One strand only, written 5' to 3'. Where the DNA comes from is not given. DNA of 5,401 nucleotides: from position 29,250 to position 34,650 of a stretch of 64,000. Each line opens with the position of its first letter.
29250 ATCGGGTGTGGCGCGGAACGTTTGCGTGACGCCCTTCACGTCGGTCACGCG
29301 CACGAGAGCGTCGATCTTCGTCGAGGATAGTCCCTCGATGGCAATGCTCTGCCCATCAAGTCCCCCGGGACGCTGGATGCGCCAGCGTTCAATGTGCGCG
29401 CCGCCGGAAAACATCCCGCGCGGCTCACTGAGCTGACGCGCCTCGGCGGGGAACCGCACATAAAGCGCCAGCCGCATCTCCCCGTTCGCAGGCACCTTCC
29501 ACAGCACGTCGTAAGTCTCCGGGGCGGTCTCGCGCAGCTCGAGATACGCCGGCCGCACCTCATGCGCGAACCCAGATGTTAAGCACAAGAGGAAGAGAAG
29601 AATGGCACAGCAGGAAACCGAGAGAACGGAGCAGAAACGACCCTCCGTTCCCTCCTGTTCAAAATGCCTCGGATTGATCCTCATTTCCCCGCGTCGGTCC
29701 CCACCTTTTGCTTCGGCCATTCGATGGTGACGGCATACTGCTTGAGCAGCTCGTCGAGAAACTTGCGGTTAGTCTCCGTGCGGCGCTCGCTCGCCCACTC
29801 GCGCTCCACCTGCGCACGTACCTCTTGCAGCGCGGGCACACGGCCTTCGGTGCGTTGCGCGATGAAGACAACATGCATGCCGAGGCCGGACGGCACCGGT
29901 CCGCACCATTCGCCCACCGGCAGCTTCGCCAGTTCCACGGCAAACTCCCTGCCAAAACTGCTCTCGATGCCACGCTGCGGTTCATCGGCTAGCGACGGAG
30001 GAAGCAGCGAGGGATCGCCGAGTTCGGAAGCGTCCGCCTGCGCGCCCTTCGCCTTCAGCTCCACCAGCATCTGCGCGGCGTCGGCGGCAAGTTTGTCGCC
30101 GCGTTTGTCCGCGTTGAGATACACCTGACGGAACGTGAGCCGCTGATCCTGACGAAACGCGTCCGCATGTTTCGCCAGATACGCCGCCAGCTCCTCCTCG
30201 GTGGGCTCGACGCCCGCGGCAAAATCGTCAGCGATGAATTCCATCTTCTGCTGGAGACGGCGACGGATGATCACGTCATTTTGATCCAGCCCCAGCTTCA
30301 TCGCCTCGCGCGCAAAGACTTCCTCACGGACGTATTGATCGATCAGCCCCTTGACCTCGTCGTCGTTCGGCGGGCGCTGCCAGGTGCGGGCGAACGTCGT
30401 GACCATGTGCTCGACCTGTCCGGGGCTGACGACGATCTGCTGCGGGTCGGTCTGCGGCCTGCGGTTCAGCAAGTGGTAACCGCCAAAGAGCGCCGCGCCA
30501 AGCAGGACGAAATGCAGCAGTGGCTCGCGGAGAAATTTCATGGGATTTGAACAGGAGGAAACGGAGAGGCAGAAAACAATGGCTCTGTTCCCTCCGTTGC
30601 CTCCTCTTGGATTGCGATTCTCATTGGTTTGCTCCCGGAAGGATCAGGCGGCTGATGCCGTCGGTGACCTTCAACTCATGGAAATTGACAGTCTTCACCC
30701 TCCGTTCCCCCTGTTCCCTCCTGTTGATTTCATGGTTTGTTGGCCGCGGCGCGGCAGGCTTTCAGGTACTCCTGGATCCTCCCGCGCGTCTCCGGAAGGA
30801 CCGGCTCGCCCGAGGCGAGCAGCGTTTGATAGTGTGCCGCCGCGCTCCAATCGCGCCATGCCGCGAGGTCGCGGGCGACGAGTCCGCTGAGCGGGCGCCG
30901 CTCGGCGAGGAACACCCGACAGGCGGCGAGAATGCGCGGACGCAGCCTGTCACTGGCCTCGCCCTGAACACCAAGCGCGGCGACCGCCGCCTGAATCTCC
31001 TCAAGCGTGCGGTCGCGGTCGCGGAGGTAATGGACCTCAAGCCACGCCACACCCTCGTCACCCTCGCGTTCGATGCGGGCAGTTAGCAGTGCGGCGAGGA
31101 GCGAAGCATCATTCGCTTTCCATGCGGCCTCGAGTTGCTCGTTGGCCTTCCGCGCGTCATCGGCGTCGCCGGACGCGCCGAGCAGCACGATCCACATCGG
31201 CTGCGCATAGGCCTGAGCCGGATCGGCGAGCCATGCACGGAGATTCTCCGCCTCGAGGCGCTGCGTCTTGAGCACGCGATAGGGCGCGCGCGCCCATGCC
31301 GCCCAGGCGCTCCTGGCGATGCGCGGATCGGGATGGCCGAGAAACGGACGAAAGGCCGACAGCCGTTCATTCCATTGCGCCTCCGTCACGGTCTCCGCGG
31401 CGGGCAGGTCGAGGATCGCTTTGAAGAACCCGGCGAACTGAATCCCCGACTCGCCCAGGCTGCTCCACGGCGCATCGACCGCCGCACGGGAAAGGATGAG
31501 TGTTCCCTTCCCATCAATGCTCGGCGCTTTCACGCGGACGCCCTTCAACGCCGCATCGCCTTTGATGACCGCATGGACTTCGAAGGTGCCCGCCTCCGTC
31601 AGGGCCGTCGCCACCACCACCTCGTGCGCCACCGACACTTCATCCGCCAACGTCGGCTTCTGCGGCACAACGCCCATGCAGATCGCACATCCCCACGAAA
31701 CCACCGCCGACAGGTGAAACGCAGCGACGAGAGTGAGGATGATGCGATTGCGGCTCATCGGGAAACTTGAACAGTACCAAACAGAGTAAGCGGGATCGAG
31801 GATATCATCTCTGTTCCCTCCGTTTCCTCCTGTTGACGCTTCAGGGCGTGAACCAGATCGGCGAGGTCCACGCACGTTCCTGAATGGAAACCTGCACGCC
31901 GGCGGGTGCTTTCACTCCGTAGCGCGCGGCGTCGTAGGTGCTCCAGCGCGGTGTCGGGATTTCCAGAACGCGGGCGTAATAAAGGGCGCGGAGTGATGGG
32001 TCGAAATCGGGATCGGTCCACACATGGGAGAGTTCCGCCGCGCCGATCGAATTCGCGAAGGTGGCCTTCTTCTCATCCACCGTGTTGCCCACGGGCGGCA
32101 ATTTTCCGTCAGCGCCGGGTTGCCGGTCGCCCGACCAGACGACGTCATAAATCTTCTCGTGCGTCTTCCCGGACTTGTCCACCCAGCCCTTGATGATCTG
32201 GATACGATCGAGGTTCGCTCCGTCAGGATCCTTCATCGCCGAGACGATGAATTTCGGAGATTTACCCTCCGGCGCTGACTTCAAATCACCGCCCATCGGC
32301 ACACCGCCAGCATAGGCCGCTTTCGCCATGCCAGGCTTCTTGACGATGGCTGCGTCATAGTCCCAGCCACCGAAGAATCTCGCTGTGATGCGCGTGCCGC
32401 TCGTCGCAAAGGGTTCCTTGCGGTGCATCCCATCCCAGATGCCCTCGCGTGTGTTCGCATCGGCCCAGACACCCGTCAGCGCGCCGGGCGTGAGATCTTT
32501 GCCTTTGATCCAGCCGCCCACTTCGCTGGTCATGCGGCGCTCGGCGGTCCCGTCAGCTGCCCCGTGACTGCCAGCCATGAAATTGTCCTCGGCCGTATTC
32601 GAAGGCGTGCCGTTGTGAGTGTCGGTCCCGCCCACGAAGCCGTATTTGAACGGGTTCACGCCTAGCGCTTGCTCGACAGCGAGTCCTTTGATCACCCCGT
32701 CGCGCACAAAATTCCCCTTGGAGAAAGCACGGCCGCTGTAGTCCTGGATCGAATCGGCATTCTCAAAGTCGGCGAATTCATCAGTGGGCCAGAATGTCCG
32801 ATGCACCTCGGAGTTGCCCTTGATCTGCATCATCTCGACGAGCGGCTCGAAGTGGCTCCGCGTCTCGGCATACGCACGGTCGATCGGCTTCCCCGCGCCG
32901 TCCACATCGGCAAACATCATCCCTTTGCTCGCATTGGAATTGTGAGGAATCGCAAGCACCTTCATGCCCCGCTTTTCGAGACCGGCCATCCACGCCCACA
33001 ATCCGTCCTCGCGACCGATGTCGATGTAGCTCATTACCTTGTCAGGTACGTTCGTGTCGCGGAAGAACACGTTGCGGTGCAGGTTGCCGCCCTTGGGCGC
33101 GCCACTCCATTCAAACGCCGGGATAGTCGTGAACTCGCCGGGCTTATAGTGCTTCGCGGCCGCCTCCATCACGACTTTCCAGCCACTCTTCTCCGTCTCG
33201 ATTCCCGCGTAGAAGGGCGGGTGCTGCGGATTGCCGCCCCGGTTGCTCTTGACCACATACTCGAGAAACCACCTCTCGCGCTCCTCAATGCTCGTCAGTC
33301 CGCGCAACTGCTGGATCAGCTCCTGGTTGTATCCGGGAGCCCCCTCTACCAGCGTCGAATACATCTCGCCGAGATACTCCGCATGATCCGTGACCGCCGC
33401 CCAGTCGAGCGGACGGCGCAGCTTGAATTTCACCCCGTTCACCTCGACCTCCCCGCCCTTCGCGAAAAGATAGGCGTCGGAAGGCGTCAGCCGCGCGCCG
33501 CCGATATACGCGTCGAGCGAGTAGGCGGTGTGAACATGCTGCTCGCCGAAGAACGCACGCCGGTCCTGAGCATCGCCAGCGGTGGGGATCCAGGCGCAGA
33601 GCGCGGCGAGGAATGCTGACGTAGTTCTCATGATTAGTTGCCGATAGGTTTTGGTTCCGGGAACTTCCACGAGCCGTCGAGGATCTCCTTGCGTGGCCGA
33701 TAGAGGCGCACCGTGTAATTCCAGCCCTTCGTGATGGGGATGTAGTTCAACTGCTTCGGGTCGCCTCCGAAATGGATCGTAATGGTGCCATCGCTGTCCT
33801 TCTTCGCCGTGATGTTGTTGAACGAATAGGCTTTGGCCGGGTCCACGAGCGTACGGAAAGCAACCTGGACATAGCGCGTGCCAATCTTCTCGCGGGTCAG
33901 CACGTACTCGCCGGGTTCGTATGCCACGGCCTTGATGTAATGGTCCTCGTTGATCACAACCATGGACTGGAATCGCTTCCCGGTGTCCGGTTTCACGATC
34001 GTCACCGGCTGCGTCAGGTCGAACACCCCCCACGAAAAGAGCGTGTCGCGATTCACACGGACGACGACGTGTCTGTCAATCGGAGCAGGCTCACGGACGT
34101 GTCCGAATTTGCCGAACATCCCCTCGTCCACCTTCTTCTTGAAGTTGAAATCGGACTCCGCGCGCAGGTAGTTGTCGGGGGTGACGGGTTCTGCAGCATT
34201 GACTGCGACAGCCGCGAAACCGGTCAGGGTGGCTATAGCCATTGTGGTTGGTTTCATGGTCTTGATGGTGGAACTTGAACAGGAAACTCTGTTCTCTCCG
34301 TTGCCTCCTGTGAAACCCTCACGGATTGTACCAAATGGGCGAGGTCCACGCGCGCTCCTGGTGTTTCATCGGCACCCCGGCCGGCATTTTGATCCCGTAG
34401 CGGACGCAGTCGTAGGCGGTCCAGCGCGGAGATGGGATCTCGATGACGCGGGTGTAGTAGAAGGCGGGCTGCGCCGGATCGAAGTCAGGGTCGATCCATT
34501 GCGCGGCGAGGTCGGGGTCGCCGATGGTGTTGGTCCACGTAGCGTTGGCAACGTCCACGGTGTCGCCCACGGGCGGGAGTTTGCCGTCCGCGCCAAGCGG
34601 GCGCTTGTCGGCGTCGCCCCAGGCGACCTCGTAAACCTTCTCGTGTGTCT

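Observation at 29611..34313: A ~27-nt motif reiterated five times inside the DUF3604 operon, twice as strong inverted pairs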

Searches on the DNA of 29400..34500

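Call 60: search_rna_families(source=window, start=29400, end=34500, threshold=evalue, max_evalue=1)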
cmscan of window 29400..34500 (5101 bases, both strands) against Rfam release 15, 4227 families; matches with E-value up to 1: 0.
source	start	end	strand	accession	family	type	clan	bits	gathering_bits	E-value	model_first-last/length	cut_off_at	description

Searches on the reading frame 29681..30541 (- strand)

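Call 38: search_protein_families(library=pfam, proteins=[window:29681-30541:-])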
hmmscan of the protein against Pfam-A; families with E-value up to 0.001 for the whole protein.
window:29681-30541:- (286 aa): 1 family
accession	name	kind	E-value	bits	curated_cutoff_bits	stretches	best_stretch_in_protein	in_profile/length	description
PF13145.12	Rotamase_2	-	1.8e-14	55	27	1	113-242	1-120/121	PPIC-type PPIASE domain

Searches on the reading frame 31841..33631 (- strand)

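Call 38: search_protein_families(library=pfam, proteins=[window:31841-33631:-])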
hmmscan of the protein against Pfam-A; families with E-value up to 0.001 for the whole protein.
window:31841-33631:- (596 aa): 1 family
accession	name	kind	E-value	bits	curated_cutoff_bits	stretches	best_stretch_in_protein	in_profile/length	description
PF12228.14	DUF3604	-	2.8e-216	720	20.4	1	22-596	2-591/591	Protein of unknown function (DUF3604)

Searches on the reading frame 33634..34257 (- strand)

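Call 38: search_protein_families(library=pfam, proteins=[window:33634-34257:-])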
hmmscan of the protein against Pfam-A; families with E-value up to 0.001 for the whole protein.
window:33634-34257:- (207 aa): 2 families
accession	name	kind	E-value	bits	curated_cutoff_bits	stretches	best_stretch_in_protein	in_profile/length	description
PF06742.16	DUF1214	-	4.6e-07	30.8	25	1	137-189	50-111/112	Protein of unknown function (DUF1214)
PF06863.17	DUF1254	-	7.4e-07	29.9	22.2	1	49-102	2-56/133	Protein of unknown function (DUF1254)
